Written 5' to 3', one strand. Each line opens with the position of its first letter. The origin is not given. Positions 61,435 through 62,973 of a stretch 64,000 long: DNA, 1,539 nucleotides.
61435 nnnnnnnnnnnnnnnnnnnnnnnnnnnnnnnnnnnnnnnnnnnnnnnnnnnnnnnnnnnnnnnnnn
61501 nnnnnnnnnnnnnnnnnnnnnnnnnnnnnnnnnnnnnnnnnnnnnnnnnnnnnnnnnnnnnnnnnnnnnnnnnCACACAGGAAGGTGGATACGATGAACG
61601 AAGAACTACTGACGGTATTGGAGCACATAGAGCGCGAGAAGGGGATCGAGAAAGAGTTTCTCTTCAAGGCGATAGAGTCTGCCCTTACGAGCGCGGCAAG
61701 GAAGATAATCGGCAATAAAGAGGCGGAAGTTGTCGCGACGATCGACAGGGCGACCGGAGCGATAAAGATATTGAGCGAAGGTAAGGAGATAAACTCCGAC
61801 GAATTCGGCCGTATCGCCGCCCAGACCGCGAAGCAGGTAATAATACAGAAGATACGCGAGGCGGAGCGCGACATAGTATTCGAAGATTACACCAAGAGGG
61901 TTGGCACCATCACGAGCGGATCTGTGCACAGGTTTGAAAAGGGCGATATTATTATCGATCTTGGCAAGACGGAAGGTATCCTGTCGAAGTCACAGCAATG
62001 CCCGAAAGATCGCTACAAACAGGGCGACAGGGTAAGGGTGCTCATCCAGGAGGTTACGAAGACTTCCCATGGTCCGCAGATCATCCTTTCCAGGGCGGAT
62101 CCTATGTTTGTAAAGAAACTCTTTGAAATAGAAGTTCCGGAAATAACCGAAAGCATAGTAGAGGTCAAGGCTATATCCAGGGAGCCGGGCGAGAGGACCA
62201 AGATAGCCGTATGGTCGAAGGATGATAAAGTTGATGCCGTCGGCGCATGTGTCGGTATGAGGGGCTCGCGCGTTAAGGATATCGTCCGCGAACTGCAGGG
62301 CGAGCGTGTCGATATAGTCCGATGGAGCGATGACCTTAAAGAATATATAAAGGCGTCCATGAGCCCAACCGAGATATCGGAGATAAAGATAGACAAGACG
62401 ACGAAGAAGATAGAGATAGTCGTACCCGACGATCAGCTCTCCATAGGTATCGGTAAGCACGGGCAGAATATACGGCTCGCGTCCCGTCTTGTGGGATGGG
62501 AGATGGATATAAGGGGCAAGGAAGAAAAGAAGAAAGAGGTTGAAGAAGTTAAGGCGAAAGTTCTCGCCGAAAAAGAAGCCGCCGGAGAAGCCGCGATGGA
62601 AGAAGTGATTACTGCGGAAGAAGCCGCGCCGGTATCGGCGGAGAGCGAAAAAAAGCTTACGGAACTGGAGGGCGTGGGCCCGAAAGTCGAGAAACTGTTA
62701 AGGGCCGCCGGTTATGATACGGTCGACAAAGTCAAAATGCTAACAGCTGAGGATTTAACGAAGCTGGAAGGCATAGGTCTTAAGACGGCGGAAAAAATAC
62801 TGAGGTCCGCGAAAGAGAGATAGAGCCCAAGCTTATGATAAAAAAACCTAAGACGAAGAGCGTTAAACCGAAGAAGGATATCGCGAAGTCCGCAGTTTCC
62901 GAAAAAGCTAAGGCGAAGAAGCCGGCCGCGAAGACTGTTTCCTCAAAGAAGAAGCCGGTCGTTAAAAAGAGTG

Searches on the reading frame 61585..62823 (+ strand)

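Call 6: search_protein_families(library=pfam, proteins=[window:61585-62823:+])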
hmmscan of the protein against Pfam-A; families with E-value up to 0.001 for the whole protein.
window:61585-62823:+ (412 aa): 9 families
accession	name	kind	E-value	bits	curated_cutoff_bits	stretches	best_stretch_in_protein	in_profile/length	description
PF13184.12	KH_5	-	4.8e-28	97.5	27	1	201-269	1-69/69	NusA-like KH domain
PF08529.16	NusA_N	-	2.8e-20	73.1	23.8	2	7-64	1-57/119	NusA N-terminal domain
PF14520.12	HHH_5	-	3.3e-13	50.3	27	1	356-411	2-57/57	Helix-hairpin-helix domain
PF00633.29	HHH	-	1.4e-07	31.5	24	1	387-407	9-29/30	Helix-hairpin-helix motif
PF00575.29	S1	-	2.7e-07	31.3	22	1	105-163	3-68/74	S1 RNA binding domain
PF23095.1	KH_NusA_C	-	8.8e-05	22.9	34.2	1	283-309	8-34/59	Transcription termination/antitermination protein NusA, KH domain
PF07650.23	KH_2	-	0.00021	21.5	22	1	251-313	2-65/78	KH domain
PF12826.13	HHH_2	-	0.00037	21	27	0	364-406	11-52/64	Helix-hairpin-helix motif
PF14716.13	HHH_8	-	0.00069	20.4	30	0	387-406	46-65/73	Helix-hairpin-helix domain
